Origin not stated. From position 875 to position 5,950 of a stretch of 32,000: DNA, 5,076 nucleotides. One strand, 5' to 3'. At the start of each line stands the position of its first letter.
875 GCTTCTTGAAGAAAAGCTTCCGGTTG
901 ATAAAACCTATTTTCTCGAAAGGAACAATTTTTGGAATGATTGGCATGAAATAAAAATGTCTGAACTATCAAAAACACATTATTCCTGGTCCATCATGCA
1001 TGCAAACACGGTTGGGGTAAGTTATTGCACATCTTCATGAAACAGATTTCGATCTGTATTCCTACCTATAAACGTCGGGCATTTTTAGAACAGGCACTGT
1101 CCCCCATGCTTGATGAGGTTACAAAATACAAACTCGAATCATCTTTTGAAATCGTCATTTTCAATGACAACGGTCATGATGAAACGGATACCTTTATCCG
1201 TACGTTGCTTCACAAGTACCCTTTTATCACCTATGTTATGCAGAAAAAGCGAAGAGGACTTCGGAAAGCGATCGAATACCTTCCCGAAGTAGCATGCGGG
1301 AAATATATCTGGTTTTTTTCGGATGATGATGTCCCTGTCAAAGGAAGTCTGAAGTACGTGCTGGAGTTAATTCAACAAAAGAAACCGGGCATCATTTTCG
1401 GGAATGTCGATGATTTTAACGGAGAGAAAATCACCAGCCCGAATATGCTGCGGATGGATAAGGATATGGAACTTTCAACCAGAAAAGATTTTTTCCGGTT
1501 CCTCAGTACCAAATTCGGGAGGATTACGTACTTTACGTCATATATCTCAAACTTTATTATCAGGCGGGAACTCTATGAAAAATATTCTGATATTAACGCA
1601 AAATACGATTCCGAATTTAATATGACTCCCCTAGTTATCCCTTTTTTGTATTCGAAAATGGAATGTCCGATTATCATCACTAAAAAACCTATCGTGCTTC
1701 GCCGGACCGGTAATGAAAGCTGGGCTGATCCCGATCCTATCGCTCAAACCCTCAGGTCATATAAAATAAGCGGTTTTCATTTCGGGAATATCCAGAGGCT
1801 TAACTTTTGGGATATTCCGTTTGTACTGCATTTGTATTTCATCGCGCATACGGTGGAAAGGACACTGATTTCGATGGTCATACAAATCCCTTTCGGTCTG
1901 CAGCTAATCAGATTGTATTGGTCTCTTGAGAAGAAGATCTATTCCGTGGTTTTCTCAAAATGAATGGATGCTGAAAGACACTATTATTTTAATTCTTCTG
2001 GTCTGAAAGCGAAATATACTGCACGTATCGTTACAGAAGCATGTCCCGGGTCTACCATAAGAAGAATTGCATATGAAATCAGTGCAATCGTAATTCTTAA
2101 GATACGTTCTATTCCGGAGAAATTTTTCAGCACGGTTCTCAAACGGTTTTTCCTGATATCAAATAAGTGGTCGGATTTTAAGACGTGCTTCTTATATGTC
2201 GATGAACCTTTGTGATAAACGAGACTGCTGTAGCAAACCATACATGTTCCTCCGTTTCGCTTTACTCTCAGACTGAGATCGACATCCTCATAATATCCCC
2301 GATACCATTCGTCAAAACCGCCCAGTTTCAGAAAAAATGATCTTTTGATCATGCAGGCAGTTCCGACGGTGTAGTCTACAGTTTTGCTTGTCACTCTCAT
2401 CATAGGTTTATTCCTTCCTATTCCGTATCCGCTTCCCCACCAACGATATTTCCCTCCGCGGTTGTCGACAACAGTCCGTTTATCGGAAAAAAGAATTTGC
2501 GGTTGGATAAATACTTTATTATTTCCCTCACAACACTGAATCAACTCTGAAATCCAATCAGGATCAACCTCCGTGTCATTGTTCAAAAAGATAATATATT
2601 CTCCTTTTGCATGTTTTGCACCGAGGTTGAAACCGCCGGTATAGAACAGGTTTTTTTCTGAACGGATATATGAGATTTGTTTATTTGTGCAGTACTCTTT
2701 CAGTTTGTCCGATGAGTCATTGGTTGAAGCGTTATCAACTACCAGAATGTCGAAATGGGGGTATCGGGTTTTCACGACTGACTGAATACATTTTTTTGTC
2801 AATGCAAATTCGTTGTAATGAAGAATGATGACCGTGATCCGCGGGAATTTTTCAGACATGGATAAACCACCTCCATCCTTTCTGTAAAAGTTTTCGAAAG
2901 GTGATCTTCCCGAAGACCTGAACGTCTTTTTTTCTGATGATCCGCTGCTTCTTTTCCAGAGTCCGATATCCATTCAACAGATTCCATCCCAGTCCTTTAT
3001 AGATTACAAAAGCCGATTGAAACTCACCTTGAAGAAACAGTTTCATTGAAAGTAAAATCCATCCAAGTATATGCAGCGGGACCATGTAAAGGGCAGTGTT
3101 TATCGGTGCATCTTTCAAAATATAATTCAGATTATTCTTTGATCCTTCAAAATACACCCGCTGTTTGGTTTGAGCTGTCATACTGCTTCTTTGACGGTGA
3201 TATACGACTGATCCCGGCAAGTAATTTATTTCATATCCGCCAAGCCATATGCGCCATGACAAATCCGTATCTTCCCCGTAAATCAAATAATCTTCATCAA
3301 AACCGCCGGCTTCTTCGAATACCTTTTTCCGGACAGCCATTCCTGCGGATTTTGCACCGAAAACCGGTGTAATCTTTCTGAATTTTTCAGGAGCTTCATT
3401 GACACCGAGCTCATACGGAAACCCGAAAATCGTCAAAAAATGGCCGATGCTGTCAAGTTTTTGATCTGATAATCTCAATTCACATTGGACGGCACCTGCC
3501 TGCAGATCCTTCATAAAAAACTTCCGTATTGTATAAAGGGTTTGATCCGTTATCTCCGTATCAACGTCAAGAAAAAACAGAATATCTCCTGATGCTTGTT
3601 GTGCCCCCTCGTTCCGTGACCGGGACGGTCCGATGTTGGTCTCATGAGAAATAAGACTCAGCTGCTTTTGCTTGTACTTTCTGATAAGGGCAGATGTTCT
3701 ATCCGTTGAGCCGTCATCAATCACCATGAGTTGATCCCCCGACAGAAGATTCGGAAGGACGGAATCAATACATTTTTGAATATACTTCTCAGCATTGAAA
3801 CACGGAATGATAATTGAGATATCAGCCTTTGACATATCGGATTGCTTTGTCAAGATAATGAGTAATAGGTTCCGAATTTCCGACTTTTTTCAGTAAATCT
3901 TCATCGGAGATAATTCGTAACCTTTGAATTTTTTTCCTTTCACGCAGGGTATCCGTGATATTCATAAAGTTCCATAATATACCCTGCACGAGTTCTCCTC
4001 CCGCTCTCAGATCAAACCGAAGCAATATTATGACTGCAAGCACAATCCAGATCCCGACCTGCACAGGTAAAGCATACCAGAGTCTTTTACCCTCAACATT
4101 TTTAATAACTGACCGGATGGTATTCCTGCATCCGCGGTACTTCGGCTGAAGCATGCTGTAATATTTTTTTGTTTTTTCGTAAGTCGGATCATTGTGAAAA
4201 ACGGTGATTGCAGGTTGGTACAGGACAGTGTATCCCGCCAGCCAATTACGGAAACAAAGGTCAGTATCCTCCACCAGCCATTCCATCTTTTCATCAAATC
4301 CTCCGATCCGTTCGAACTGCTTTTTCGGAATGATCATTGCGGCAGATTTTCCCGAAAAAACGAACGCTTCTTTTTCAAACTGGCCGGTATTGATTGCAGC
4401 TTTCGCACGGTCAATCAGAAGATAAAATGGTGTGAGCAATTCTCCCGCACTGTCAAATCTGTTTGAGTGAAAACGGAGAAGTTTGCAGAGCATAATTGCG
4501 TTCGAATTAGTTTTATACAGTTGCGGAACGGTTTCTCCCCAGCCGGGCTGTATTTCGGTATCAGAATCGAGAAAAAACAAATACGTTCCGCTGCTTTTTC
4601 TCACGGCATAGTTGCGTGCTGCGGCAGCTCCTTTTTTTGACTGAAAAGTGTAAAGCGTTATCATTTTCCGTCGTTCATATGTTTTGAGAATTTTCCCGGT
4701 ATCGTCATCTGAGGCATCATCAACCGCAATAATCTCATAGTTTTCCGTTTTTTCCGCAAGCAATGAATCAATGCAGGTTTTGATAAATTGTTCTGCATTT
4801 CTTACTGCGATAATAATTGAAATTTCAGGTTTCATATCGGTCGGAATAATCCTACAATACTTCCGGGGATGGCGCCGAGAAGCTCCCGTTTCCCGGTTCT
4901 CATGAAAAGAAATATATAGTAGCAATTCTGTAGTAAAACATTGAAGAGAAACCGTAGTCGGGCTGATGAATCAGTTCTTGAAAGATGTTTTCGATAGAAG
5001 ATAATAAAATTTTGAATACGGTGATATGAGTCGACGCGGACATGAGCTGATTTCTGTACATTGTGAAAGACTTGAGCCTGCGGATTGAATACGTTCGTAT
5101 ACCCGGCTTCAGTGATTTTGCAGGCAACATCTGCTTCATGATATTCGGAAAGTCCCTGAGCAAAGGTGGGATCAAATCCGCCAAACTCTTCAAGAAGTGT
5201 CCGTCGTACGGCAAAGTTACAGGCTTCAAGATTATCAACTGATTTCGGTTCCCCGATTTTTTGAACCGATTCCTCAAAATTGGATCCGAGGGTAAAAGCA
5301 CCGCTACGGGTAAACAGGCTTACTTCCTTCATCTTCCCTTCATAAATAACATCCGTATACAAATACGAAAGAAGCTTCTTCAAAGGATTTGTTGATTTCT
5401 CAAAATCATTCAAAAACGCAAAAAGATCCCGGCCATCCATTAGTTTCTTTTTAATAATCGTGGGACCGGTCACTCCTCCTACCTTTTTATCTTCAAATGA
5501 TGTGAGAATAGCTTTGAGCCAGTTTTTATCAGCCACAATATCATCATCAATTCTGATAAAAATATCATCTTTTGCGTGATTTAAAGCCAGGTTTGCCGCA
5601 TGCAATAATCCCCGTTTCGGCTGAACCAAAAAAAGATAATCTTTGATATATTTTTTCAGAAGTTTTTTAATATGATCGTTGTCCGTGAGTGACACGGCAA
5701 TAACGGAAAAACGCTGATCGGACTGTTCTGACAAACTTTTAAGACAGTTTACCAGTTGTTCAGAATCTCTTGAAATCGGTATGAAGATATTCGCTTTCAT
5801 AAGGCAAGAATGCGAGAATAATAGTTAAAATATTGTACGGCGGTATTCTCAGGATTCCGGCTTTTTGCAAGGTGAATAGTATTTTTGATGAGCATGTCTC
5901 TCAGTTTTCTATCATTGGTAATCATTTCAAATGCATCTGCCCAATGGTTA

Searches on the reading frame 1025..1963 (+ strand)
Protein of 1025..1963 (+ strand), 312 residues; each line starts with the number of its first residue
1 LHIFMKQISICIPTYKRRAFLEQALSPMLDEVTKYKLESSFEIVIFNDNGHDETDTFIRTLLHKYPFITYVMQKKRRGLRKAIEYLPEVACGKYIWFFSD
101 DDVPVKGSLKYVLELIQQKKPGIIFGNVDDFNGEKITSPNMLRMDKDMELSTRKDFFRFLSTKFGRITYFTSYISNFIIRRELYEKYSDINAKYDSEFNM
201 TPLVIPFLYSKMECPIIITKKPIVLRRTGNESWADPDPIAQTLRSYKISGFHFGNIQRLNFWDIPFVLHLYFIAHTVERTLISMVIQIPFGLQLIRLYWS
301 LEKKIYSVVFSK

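Call 30: search_protein_families(library=pfam, proteins=[window:1025-1963:+], max_evalue=0.001)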
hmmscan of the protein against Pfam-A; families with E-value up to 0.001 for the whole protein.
window:1025-1963:+ (312 aa): 2 families
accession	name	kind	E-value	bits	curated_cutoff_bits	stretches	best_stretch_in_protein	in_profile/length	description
PF00535.33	Glycos_transf_2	-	4.7e-21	75.9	23.3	1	9-187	1-167/168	Glycosyl transferase family 2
PF13641.12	Glyco_tranf_2_3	-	6.4e-08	33.3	27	1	7-156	2-146/230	Glycosyltransferase like family 2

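Call 35: search_protein_families(library=ncbifam, proteins=[window:1025-1963:+], max_evalue=1)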
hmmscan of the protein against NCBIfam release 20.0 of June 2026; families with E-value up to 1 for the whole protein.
window:1025-1963:+ (312 aa): 10 families
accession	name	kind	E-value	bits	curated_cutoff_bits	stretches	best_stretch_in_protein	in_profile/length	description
NF050050.1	ProtGlycPglI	equivalog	6.3e-12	45.5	500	1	6-157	2-148/306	GalNAc(5)-diNAcBac-PP-undecaprenol beta-1,3-glucosyltransferase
NF041875.1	EPS_EpsD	equivalog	4.3e-09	36.2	370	1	8-183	1-166/325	exopolysaccharide biosynthesis glycosyltransferase EpsD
NF007482.0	PRK10073.1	equivalog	4.2e-08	32.6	423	1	5-146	5-140/334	glycosyltransferase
TIGR03937.1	PgaC_IcaA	equivalog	2.2e-07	30.2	422.3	1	6-127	45-162/407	poly-beta-1,6-N-acetyl-D-glucosamine synthase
NF038302.1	EPS_HpsE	equivalog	1.5e-06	27.4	300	1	7-117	2-112/307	hormogonium polysaccharide biosynthesis glycosyltransferase HpsE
NF047683.1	TeichurnBiosyTuaG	equivalog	1.6e-06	27.9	400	1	4-128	4-123/252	teichuronic acid biosynthesis protein TuaG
TIGR04440.1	glyco_TIGR04440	domain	4.4e-05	23.3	70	1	8-117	2-107/215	TIGR00180 family glycosyltransferase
NF038299.1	EPS_HpsN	equivalog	8.1e-05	21.7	425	1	7-128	2-119/317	hormogonium polysaccharide biosynthesis glycosyltransferase HpsN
TIGR04009.1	wcaE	equivalog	0.003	16.8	369.2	1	38-136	31-129/248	colanic acid biosynthesis glycosyltransferase WcaE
NF047588.1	GlcsyltransPgfSStrep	equivalog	0.0074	15.5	500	1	7-82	2-76/308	glycosyltransferase PgfS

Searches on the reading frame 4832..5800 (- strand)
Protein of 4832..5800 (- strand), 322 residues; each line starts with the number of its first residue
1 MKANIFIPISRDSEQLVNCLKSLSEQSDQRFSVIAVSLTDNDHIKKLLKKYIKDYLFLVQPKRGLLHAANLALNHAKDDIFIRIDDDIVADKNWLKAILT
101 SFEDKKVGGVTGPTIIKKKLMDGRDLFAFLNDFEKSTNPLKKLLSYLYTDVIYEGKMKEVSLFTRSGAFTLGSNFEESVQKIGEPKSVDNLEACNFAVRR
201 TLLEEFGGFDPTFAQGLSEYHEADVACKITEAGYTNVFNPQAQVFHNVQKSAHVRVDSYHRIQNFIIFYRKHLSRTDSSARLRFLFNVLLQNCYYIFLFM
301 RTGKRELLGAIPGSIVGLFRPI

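Call 6: search_protein_families(library=pfam, proteins=[window:4832-5800:-], max_evalue=0.01)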
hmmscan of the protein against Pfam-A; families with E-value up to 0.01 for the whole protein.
window:4832-5800:- (322 aa): 4 families
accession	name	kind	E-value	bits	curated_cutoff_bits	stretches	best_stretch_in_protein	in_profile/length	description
PF00535.33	Glycos_transf_2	-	4.6e-14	53.1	23.3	1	5-115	2-116/168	Glycosyl transferase family 2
PF13641.12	Glyco_tranf_2_3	-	1.7e-06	28.7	27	1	5-163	5-132/230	Glycosyltransferase like family 2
PF13506.12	Glyco_transf_21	-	6.9e-06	26.1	21.7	1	72-117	25-70/174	Glycosyl transferase family 21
PF13632.12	Glyco_trans_2_3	-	0.0048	17.2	27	0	195-251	76-128/198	Glycosyl transferase family group 2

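Call 7: search_protein_families(library=ncbifam, proteins=[window:4832-5800:-], max_evalue=0.01)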
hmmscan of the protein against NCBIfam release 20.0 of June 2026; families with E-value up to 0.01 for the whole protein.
window:4832-5800:- (322 aa): 11 families
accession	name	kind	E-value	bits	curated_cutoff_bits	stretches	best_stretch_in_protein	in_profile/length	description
NF038299.1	EPS_HpsN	equivalog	3.8e-15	55.7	425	1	4-273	4-247/317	hormogonium polysaccharide biosynthesis glycosyltransferase HpsN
TIGR03965.1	mycofact_glyco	equivalog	3.2e-14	52.7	280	2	4-140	77-211/467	mycofactocin biosynthesis glycosyltransferase MftF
NF041875.1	EPS_EpsD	equivalog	1.6e-13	50.8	370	2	176-257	140-220/325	exopolysaccharide biosynthesis glycosyltransferase EpsD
NF041394.1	GtaseAglG_Halo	equivalog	3.1e-11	43.1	440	1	14-112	16-117/304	glucosyl-dolichyl phosphate glucuronosyltransferase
TIGR03111.1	glyc2_xrt_Gpos1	hypoth_equivalog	2.1e-08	33.4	363.95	1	4-169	52-219/439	TIGR03111 family XrtG-associated glycosyltransferase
TIGR03937.1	PgaC_IcaA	equivalog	2.5e-07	30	422.3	1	4-118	48-167/407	poly-beta-1,6-N-acetyl-D-glucosamine synthase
NF038302.1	EPS_HpsE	equivalog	2.5e-07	30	300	1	12-109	12-118/307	hormogonium polysaccharide biosynthesis glycosyltransferase HpsE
TIGR03472.1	HpnI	equivalog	1e-06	27.9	310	1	8-111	48-160/373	bacteriohopanetetrol glucosamine biosynthesis glycosyltransferase HpnI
TIGR04242.1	nodulat_NodC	equivalog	3.1e-05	23.1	550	1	10-116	58-170/395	chitooligosaccharide synthase NodC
TIGR04283.1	glyco_like_mftF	equivalog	0.00072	19.2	182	1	5-107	3-103/221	TIGR04283 family arsenosugar biosynthesis glycosyltransferase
NF007482.0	PRK10073.1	equivalog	0.001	18.1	423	1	4-89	9-99/334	glycosyltransferase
